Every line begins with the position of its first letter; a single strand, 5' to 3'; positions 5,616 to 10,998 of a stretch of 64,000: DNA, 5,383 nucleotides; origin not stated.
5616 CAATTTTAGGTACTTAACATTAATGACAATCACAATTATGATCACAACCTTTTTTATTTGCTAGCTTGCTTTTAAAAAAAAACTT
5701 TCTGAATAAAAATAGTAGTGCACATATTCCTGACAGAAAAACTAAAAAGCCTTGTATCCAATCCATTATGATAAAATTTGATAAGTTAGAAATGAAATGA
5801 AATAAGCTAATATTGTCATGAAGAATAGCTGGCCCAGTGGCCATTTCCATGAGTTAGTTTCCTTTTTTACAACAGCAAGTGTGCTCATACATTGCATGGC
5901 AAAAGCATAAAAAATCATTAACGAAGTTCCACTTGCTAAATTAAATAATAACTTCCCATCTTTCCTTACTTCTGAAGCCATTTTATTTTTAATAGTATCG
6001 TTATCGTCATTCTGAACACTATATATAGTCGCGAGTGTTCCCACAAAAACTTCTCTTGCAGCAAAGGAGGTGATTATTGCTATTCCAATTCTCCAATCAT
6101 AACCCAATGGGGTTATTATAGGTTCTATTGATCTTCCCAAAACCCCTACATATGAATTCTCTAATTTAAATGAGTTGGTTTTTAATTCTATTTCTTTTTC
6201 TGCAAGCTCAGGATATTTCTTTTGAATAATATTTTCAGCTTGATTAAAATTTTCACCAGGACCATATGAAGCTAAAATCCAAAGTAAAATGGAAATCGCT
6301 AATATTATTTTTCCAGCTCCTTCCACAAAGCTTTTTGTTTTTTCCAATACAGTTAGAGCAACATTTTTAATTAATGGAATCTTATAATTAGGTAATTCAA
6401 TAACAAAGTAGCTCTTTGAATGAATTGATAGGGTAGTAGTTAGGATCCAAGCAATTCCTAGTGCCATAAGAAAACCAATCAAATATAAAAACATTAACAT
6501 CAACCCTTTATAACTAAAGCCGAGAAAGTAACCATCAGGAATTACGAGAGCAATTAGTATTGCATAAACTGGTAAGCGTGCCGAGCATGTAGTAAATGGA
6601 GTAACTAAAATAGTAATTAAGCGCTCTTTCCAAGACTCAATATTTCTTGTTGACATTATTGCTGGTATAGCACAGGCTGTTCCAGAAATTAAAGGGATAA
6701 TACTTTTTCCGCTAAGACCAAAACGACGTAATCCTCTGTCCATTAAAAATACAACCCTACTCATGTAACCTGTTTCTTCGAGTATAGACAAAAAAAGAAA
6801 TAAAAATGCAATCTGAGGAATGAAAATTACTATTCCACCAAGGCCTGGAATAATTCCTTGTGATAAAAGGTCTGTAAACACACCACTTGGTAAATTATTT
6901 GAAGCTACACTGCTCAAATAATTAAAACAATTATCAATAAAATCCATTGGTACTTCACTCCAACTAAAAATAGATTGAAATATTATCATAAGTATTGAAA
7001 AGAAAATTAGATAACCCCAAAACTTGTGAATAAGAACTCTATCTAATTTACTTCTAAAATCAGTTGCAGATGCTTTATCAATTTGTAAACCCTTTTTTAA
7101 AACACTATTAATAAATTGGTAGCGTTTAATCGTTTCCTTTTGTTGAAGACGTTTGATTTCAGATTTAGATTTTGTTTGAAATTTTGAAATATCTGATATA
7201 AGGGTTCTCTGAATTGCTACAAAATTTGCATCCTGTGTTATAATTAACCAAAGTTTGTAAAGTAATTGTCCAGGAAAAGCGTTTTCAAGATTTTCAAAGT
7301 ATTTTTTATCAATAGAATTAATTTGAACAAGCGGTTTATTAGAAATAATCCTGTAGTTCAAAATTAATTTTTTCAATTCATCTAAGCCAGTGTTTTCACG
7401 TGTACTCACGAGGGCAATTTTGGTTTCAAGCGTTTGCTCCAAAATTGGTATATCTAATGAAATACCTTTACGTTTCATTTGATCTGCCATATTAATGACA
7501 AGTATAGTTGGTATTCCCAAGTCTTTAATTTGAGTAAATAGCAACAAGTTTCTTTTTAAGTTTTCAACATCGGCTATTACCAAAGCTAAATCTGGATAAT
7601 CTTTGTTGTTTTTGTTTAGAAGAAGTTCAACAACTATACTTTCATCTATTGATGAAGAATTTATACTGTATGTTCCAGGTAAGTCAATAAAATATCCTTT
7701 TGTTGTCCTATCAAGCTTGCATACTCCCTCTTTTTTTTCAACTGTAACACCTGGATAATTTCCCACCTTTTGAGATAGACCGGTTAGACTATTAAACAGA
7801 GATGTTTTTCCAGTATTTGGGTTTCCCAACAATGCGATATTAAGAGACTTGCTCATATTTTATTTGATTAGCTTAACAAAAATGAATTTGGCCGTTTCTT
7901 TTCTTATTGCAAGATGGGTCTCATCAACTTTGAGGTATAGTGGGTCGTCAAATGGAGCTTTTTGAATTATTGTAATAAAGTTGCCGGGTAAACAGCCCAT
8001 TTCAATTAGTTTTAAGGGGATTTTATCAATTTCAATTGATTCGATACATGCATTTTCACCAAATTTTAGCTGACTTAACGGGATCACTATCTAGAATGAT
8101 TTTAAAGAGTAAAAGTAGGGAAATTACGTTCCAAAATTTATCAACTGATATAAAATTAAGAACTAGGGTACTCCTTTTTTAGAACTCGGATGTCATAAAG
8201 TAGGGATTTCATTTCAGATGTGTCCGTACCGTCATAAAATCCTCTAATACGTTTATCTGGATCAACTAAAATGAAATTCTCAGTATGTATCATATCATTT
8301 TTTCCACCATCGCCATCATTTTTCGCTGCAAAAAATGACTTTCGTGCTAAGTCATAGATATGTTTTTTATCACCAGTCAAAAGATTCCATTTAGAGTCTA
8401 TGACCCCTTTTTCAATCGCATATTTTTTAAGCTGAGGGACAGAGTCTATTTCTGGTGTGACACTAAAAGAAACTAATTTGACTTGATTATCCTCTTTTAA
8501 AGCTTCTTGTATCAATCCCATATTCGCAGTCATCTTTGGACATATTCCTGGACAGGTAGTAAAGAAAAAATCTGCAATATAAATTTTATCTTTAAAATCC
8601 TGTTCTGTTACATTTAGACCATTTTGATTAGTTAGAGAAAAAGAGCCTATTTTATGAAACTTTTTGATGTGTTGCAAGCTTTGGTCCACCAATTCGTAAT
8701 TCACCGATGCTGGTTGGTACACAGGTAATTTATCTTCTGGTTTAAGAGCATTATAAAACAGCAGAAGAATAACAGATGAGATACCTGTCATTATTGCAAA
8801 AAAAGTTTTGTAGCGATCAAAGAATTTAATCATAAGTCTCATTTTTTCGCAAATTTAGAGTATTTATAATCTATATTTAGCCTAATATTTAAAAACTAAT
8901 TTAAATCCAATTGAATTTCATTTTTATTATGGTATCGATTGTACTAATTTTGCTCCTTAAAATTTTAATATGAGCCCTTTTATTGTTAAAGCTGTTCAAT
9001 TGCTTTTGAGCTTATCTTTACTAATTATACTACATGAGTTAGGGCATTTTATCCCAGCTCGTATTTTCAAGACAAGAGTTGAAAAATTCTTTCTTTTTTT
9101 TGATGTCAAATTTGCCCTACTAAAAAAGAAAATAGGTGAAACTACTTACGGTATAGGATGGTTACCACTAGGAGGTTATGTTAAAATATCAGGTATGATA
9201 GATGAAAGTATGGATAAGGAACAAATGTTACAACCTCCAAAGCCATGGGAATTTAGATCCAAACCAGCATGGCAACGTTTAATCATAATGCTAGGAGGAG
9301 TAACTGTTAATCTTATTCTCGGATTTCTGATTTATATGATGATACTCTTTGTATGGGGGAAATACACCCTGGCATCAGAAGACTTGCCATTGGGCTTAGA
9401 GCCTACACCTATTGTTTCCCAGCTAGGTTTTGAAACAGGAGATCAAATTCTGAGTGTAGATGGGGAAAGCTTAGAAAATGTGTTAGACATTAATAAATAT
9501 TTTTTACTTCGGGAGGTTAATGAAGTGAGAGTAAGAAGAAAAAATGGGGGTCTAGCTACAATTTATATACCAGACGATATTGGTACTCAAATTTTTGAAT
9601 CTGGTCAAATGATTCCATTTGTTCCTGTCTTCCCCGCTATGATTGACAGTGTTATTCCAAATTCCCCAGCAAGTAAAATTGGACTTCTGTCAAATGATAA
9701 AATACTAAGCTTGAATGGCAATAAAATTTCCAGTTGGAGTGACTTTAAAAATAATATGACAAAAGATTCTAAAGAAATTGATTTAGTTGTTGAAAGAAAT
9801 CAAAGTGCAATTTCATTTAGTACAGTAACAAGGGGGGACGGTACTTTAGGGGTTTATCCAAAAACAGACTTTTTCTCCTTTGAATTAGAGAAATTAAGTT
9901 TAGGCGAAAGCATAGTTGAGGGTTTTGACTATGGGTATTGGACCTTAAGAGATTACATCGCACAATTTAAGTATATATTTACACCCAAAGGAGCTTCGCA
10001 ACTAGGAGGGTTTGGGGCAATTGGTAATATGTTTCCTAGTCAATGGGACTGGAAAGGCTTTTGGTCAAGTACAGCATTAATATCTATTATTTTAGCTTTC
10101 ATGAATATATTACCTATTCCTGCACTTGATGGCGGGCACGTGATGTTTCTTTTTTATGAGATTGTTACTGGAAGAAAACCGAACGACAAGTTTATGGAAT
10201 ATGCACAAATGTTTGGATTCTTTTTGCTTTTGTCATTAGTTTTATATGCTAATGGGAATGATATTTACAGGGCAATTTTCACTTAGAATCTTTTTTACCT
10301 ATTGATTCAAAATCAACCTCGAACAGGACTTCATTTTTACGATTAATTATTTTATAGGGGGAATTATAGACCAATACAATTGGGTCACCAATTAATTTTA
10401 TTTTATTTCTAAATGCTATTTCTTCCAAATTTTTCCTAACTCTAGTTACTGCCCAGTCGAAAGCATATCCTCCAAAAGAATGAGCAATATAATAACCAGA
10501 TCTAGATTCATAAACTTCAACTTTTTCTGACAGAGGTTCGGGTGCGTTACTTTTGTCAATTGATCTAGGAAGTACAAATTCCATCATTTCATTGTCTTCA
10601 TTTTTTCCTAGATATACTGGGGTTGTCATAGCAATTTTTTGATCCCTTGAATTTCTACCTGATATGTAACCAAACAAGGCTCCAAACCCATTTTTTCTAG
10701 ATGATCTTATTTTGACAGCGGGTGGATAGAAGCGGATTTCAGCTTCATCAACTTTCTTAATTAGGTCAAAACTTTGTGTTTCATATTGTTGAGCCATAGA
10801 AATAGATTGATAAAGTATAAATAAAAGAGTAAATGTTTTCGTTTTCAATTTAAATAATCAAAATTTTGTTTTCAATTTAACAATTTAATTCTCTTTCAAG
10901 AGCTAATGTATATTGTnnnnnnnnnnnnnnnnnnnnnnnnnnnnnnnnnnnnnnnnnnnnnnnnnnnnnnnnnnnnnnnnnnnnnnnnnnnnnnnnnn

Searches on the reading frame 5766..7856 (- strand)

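Call 39: search_protein_families(library=pfam, max_evalue=0.001, proteins=[window:5766-7856:-])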
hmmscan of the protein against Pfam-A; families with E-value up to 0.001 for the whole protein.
window:5766-7856:- (696 aa): 4 families
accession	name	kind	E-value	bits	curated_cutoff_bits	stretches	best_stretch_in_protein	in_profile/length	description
PF02421.24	FeoB_N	-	8e-51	172.1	27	1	6-164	2-155/156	Ferrous iron transport protein B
PF07670.19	Gate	-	6.1e-39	133.1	29.6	2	343-435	2-101/104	Nucleoside recognition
PF01926.29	MMR_HSR1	-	8.6e-17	61.7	21.9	1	6-122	1-112/113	50S ribosome-binding GTPase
PF07664.17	FeoB_C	-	1.5e-13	50.7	26.6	1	454-506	1-54/54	Ferrous iron transport protein B C terminus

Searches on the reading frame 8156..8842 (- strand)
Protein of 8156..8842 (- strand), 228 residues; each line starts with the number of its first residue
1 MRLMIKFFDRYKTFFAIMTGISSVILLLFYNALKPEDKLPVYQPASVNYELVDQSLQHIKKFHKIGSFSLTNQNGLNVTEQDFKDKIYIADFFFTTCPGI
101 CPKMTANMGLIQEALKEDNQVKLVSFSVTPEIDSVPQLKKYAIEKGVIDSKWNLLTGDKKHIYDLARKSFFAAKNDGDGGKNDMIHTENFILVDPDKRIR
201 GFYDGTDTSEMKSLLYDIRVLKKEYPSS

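Call 39: search_protein_families(library=pfam, max_evalue=0.001, proteins=[window:8156-8842:-])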
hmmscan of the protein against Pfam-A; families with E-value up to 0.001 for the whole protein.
window:8156-8842:- (228 aa): 1 family
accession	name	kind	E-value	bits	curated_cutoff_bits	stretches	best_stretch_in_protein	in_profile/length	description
PF02630.20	SCO1-SenC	-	5.2e-30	104.6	22.8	1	66-198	2-133/134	SCO1/SenC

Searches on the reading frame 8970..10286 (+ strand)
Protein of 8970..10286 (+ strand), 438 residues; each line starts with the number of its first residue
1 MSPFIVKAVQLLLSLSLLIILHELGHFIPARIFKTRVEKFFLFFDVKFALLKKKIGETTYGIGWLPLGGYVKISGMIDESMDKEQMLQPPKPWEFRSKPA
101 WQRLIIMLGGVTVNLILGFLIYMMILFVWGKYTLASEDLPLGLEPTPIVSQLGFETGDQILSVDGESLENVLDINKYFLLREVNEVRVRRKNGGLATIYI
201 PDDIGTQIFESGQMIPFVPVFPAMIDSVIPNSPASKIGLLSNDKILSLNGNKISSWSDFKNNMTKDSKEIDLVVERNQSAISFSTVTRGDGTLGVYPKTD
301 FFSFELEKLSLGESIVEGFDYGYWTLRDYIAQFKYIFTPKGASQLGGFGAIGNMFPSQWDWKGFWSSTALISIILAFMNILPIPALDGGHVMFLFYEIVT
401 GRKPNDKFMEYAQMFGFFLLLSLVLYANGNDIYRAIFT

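Call 39: search_protein_families(library=pfam, max_evalue=0.001, proteins=[window:8970-10286:+])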
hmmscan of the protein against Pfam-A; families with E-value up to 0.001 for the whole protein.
window:8970-10286:+ (438 aa): 5 families
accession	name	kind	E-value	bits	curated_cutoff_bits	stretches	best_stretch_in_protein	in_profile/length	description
PF02163.28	Peptidase_M50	-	8.2e-47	159.8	27.2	1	11-423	2-221/221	Peptidase family M50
PF17820.7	PDZ_6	-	3e-12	46.5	27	1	225-260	2-37/54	PDZ domain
PF13180.12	PDZ_2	-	2.9e-11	43.9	27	1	223-279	14-72/80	PDZ domain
PF00595.29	PDZ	-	3.1e-11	43.9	23.2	1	223-274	27-80/81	PDZ domain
PF21558.3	Pept_S41_N_bact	-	1.3e-06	28.6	27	0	225-261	6-42/87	Bacteroidetes, Peptidase, S41 family, N-terminal domain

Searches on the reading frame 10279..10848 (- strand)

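Call 39: search_protein_families(library=pfam, max_evalue=0.001, proteins=[window:10279-10848:-])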
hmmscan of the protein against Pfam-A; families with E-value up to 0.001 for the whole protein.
window:10279-10848:- (189 aa): 1 family
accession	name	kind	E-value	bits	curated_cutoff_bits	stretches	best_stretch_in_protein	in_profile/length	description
PF04832.17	SOUL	-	7.2e-32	111.2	27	1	22-177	1-173/173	SOUL heme-binding protein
